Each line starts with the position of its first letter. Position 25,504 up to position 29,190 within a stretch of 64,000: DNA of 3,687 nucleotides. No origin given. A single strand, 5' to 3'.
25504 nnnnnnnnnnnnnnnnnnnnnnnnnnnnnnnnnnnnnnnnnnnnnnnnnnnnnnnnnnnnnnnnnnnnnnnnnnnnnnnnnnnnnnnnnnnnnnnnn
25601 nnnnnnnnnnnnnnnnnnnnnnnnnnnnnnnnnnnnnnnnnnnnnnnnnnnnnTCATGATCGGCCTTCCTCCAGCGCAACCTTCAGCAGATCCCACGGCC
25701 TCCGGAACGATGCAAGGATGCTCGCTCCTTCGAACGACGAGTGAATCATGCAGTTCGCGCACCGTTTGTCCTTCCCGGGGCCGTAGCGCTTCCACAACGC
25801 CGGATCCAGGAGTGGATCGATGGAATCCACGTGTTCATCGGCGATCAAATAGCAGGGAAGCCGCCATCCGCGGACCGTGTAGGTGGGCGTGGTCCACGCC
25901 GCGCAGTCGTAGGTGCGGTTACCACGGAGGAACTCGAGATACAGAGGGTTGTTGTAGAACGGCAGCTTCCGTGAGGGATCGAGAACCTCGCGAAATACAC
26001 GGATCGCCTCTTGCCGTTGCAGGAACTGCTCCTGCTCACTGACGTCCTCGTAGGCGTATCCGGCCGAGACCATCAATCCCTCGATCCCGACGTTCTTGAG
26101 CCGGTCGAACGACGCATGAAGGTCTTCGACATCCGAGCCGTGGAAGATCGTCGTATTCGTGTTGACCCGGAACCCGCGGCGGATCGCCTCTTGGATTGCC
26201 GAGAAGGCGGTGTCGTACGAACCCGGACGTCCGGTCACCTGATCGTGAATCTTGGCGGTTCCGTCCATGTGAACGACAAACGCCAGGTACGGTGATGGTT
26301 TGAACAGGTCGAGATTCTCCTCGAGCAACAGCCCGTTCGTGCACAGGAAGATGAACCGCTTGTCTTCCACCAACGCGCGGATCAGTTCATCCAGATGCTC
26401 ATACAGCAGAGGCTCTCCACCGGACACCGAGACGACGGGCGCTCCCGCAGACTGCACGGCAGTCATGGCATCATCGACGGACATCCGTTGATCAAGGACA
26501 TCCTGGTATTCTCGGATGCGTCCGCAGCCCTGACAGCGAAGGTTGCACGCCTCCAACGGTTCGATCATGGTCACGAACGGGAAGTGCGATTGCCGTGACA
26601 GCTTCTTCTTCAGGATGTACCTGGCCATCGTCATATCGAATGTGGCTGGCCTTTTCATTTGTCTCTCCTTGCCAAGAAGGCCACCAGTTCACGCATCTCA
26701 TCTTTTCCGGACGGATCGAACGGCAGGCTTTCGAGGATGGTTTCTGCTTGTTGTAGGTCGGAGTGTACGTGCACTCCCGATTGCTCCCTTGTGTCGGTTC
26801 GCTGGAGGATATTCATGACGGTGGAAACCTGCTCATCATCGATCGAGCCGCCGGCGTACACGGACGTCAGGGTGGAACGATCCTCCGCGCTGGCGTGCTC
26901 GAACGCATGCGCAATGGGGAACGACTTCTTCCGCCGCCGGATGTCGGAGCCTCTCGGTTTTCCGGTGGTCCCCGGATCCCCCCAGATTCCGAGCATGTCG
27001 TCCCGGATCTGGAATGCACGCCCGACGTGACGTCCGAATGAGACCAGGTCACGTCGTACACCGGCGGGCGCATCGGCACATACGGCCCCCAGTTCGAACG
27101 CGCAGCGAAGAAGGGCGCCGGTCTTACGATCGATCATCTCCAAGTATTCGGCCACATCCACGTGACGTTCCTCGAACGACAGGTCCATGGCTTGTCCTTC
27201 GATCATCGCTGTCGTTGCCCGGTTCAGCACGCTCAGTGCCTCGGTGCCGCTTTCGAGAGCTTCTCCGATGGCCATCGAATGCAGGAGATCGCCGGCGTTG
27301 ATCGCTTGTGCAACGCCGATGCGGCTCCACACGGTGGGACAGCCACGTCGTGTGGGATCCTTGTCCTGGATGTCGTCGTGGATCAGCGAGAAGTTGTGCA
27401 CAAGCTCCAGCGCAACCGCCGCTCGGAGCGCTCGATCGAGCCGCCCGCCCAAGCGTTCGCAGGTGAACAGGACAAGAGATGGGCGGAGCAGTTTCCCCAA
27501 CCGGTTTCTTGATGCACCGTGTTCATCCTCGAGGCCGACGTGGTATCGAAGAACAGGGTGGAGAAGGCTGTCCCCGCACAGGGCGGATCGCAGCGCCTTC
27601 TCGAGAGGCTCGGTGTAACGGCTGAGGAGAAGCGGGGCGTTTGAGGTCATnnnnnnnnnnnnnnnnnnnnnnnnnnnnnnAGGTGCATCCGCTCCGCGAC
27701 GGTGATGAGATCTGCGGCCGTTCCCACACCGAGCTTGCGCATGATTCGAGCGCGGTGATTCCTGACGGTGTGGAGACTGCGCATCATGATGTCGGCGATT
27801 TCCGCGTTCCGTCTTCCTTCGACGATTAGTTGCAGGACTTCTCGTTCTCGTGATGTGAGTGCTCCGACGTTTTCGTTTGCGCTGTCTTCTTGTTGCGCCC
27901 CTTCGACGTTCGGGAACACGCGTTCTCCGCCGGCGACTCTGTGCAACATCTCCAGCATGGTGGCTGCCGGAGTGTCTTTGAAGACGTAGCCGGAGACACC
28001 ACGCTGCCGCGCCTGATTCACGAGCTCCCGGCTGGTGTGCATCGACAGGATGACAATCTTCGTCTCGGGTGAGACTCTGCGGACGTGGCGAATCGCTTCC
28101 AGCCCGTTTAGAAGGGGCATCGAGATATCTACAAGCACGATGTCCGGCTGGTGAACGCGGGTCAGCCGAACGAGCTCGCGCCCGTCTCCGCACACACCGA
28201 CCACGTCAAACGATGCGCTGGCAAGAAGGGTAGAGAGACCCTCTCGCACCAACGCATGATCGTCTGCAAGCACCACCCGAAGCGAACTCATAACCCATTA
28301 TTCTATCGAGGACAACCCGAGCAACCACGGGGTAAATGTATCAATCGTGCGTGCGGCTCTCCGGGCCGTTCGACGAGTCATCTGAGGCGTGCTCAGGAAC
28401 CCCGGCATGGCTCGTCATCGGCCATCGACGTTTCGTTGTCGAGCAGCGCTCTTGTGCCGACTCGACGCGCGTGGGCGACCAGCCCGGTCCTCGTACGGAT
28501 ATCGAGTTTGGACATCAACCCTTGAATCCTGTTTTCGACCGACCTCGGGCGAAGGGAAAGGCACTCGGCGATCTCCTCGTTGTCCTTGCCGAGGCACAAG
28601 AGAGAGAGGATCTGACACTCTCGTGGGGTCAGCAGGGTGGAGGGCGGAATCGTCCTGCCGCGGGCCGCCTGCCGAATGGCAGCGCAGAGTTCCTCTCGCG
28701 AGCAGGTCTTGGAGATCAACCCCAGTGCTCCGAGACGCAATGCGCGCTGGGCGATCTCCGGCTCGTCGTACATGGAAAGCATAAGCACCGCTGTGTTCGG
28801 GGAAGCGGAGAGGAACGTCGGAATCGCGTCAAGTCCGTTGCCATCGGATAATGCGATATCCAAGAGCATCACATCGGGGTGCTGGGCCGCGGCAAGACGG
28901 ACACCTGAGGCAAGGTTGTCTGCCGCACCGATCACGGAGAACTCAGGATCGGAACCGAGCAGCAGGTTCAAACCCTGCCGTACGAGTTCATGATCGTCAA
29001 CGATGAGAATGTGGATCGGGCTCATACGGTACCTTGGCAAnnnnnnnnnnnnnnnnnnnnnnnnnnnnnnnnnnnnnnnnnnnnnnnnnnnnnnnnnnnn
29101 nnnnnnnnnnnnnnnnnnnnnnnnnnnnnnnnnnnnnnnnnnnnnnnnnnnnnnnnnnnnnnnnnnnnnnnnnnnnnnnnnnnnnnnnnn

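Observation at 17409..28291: Eleven-gene hopanoid/isoprenoid supercluster headed by a response regulator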

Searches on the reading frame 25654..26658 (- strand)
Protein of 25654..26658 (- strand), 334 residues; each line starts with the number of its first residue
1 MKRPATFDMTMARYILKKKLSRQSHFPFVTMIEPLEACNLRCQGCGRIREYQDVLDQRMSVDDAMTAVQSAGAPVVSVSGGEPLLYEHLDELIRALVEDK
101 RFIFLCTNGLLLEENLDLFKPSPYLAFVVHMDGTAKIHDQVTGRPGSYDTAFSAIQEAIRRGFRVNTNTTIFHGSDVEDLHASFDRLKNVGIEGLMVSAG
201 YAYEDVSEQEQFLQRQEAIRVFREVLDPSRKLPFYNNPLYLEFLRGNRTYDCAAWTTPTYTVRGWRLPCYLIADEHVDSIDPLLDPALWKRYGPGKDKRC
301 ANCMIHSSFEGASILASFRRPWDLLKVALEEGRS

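Call 5: search_protein_families(library=ncbifam, proteins=[window:25654-26658:-], max_evalue=0.00001)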
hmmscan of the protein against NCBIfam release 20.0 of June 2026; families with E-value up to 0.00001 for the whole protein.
window:25654-26658:- (334 aa): 39 families (the best 25 are shown)
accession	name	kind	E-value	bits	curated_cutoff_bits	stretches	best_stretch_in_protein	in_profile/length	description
TIGR03470.1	HpnH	equivalog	8.6e-121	402.8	225.05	1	3-314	3-316/318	adenosyl-hopene transferase HpnH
TIGR03961.1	rSAM_PTO1314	hypoth_equivalog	2.1e-22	79.9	306.05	1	23-310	18-305/332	PTO1314 family radical SAM protein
TIGR04053.2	TIGR04053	equivalog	1.4e-16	60.7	395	1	25-195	5-181/366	TIGR04053 family radical SAM/SPASM domain-containing protein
TIGR04051.1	rSAM_NirJ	equivalog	5.2e-16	58.6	515.45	1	36-198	10-174/354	heme d1 biosynthesis radical SAM protein NirJ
TIGR04546.1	rSAM_ahbC_deAc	equivalog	8.9e-16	57.7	650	1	36-196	47-209/390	12,18-didecarboxysiroheme deacetylase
TIGR04347.1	pseudo_SAM_Halo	equivalog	2.3e-15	56.8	525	1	33-229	43-242/390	TIGR04347 family pseudo-SAM/SPASM protein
TIGR04545.1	rSAM_ahbD_hemeb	equivalog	5.2e-15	55.7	500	1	36-197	8-176/339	heme b synthase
TIGR04054.1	rSAM_NirJ1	equivalog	2.9e-14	52.5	650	1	31-193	39-203/387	putative heme d1 biosynthesis radical SAM protein NirJ1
TIGR03913.1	rad_SAM_trio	equivalog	1.1e-13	50.4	591.75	1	10-209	3-201/477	GDL motif peptide-associated radical SAM/SPASM maturase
NF049973.1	radical_Rv1681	equivalog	2e-12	46.7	380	1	38-187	82-237/326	Rv1681 family radical SAM protein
TIGR02666.1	moaA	equivalog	2.4e-12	46.5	284.05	1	36-193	18-186/336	GTP 3',8-cyclase MoaA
TIGR02668.1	moaA_archaeal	equivalog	4.5e-12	45.6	325.25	1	36-189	18-175/303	GTP 3',8-cyclase MoaA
TIGR04133.1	rSAM_w_lipo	hypoth_equivalog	9.5e-12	44.5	425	1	33-219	29-221/350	TIGR04133 family radical SAM/SPASM protein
TIGR04466.1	rSAM_BlsE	equivalog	2e-11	43.9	400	1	32-171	7-147/327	cytosylglucuronate decarboxylase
NF001199.0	PRK00164.2-1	equivalog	1.7e-10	40.6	231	1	36-281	20-279/308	GTP 3',8-cyclase MoaA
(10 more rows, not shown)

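Call 6: search_protein_families(library=pfam, proteins=[window:25654-26658:-], max_evalue=0.001)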
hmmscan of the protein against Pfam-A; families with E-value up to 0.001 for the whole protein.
window:25654-26658:- (334 aa): 3 families
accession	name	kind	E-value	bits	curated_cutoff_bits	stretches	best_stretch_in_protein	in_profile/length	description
PF11946.13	DUF3463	-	5.4e-42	143.3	31.3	1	195-326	1-133/134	Domain of unknown function (DUF3463)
PF04055.27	Radical_SAM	-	2.7e-22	80.1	29.5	1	33-186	2-165/166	Radical SAM superfamily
PF13353.11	Fer4_12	-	0.00063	20.5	22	0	36-113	13-95/137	4Fe-4S single cluster domain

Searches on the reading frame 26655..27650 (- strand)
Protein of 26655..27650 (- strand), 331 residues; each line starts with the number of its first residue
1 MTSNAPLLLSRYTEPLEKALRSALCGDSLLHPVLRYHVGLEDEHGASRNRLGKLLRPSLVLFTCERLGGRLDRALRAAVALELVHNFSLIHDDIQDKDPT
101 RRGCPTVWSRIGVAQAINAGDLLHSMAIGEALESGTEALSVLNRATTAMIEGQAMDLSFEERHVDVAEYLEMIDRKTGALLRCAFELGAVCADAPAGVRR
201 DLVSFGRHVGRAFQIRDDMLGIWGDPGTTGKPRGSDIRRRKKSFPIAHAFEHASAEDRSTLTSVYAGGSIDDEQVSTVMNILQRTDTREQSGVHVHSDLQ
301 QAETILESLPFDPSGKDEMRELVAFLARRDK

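Call 5: search_protein_families(library=ncbifam, proteins=[window:26655-27650:-], max_evalue=0.00001)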
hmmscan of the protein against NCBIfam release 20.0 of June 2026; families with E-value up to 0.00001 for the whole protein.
window:26655-27650:- (331 aa): 16 families
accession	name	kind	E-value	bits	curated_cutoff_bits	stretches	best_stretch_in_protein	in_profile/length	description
NF041169.1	f2_encap_cargo4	exception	1.1e-90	304.3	450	1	14-331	10-334/334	family 2 encapsulin nanocompartment cargo protein polyprenyl transferase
NF040698.1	IdsA_Meth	equivalog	4.1e-64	216.9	468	1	52-330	42-327/328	short chain isoprenyl diphosphate synthase IdsA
NF041003.1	GGPP_syn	equivalog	1.3e-59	201.9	500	1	52-330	40-325/326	geranylgeranyl diphosphate synthase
NF045549.1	GGPPsyn_IdsB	equivalog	3e-59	200.8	475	1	9-302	20-321/346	geranylgeranyl diphosphate synthase IdsB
NF045485.1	FPPsyn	subfamily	9.4e-45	153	275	1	52-262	37-260/288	farnesyl diphosphate synthase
NF040789.2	gerfarn_diphsyn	equivalog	7.9e-39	133.8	560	1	74-330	84-344/345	geranylfarnesyl diphosphate synthase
TIGR02748.1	GerC3_HepT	equivalog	2.4e-37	128.8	456.55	1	52-330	43-318/319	heptaprenyl diphosphate synthase component II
NF045685.1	GGPPSynCrtE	equivalog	1.9e-33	115.7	460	1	52-262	42-265/293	geranylgeranyl diphosphate synthase CrtE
NF007877.0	PRK10581.1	equivalog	1.5e-32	113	321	1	52-258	44-264/299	(2E,6E)-farnesyl diphosphate synthase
NF042417.1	NPPPS_Mycobact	equivalog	1e-30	106.9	600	1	52-329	56-333/335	nonaprenyl/(2E,6E)-farnesyl/geranylgeranyl diphosphat synthase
TIGR02749.1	prenyl_cyano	equivalog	4.6e-30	104.8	383.2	1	52-329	44-320/322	solanesyl diphosphate synthase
NF042416.1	GFPPS_Mycobact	equivalog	3.5e-29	101.9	600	1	52-329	42-348/350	bifunctional (2E,6E)-farnesyl/geranyl diphosphate synthase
NF045628.1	HxpDPsynlarge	equivalog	1.2e-28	100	500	1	52-327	35-307/311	hexaprenyl-diphosphate synthase large subunit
NF040627.1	GFPS_Meth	equivalog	2.7e-26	92.7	600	1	50-221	38-209/285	geranylfarnesyl diphosphate synthase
NF008140.0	PRK10888.1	equivalog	5.1e-25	88.5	412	1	52-268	44-262/323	octaprenyl diphosphate synthase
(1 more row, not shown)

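Call 6: search_protein_families(library=pfam, proteins=[window:26655-27650:-], max_evalue=0.001)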
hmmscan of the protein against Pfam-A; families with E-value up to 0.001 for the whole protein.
window:26655-27650:- (331 aa): 2 families
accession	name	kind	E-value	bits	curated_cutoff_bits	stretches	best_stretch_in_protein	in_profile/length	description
PF00348.22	polyprenyl_synt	-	3.6e-64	216.8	27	1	51-281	15-250/251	Polyprenyl synthetase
PF00494.24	SQS_PSY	-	0.00041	20.6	26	1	137-215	82-154/263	Squalene/phytoene synthase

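Call 50: search_solved_structures(query=window:26655-27650:-, max_evalue=1e-20, show_alignments=1)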
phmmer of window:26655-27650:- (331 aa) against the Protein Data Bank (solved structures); distinct sequences matched with E-value up to 1e-20: 62 (the best 60 are shown).
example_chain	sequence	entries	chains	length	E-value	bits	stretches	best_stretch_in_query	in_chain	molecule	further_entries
3nf2_A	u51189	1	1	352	3.9e-51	177.4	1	30-255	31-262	Putative polyprenyl synthetase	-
1wy0_A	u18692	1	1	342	2.4e-48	168.2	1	52-266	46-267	geranylgeranyl pyrophosphate synthetase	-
5jfq_A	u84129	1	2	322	5.5e-40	140.8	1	51-254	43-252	Geranylgeranyl Pyrophosphate Synthetase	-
6kd7_A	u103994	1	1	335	3.6e-36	128.2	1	49-321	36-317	Polyprenyl synthetase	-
4dhd_A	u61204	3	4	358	3.8e-32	115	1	51-328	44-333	Polyprenyl synthetase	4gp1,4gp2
4jxn_A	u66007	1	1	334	6.6e-31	111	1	52-328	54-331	Octaprenyl-diphosphate synthase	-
3p41_A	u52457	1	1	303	2.7e-30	108.9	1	51-247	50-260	Geranyltranstransferase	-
3lji_A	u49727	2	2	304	2.8e-30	108.9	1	51-247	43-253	Geranyltranstransferase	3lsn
3p8r_A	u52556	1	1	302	3.1e-30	108.8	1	52-258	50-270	Geranyltranstransferase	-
3lmd_A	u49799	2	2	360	1.5e-29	106.5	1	52-329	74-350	Geranylgeranyl pyrophosphate synthase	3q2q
1rqj_A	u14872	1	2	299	1.9e-29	106.2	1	52-260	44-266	Geranyltranstransferase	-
1rqi_A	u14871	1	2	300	1.9e-29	106.2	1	52-260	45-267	Geranyltranstransferase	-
2for_A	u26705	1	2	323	2.1e-29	106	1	52-260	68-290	Geranyltranstransferase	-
1rtr_A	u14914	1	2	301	4e-29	105.1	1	40-296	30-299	geranyltranstransferase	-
2h8o_A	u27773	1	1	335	5.5e-29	104.7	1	21-244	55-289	Geranyltranstransferase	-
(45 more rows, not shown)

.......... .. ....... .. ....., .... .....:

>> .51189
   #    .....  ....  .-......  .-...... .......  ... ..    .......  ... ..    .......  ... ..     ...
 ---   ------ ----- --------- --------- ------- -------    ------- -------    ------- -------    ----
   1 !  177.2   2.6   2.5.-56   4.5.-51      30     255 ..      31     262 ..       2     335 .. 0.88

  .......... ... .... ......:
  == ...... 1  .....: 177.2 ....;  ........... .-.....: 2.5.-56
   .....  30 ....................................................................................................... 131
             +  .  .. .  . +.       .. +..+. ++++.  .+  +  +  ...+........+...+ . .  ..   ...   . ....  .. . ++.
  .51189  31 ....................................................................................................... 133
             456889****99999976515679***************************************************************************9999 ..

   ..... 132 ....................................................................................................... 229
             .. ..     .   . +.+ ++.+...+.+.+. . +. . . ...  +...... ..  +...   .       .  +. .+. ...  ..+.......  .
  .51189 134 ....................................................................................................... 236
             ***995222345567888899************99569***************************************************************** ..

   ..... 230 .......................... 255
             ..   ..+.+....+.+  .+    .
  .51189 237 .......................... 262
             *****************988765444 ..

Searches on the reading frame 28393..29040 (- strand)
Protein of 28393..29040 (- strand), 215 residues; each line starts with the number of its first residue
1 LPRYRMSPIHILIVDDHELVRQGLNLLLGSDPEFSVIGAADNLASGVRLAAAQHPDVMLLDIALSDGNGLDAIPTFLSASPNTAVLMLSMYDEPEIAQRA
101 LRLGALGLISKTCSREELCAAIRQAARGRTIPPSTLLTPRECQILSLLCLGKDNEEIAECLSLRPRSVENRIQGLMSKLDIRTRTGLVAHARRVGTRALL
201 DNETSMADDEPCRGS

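Call 9: search_protein_families(library=ncbifam, proteins=[window:28393-29040:-], max_evalue=0.00001)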
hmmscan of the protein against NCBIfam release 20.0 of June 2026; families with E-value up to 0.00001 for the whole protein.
window:28393-29040:- (215 aa): 53 families (the best 25 are shown)
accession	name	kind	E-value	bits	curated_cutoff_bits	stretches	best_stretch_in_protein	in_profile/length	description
NF052445.1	RespRegMctR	equivalog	1.3e-36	126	300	1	8-191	1-199/205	two-component system response regulator MctR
NF011896.0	PRK15369.1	equivalog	4.1e-33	114.8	242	2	8-130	3-125/211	two component system response regulator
NF047785.1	respo_reg_MadR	equivalog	1.1e-28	100.1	300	1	9-129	1-124/209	MadR family response regulator transcription factor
NF007935.0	PRK10651.1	equivalog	1.4e-28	99.6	250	1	8-131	6-129/216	two-component system response regulator NarL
NF007018.1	PRK09483.1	equivalog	2.1e-25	89.6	280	1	9-129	2-122/217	UvrY/SirA/GacA family response regulator transcription factor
NF007708.0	PRK10403.1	equivalog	1.7e-23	83.2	343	1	6-129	4-127/215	nitrate/nitrite response regulator protein NarP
NF007685.0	PRK10360.1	equivalog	3.9e-21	75.8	258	1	9-185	2-186/196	response regulator transcription factor UhpA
NF001965.0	PRK00742.1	subfamily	2.6e-18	66.3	293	1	7-115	2-111/357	chemotaxis-specific protein-glutamate methyltransferase CheB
NF041830.1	RR_TF_ErdR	exception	4.2e-18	65.8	390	1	10-134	3-129/213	response regulator transcription factor ErdR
NF007403.0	PRK09935.1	equivalog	7.6e-17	61.6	271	1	6-136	1-131/210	fimbria biosynthesis transcriptional regulator FimZ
NF008469.0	PRK11361.1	equivalog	5.9e-15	54.9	714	1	10-126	6-120/461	acetoacetate metabolism transcriptional regulator AtoC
NF009206.0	PRK12555.1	subfamily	9.6e-15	54.4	342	1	9-112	1-105/340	chemotaxis-specific protein-glutamate methyltransferase CheB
NF006900.1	PRK09390.1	equivalog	1.2e-14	54.4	255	1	10-191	6-197/203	response regulator FixJ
NF041367.1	CheY_Halo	equivalog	1.1e-13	51.5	200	1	11-124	1-112/114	chemotaxis protein CheY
TIGR02875.1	spore_0_A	equivalog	3.4e-13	49.4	200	1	8-128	2-124/262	sporulation transcription factor Spo0A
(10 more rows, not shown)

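Call 10: search_protein_families(library=pfam, proteins=[window:28393-29040:-], max_evalue=0.001)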
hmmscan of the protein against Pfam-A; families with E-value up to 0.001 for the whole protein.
window:28393-29040:- (215 aa): 2 families
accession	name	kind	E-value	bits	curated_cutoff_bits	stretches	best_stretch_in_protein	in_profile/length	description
PF00072.30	Response_reg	-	1.9e-24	86.4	30.2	1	11-123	1-111/111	Response regulator receiver domain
PF00196.25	GerE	-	4.1e-12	46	23.5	1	136-191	2-57/57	Bacterial regulatory proteins, luxR family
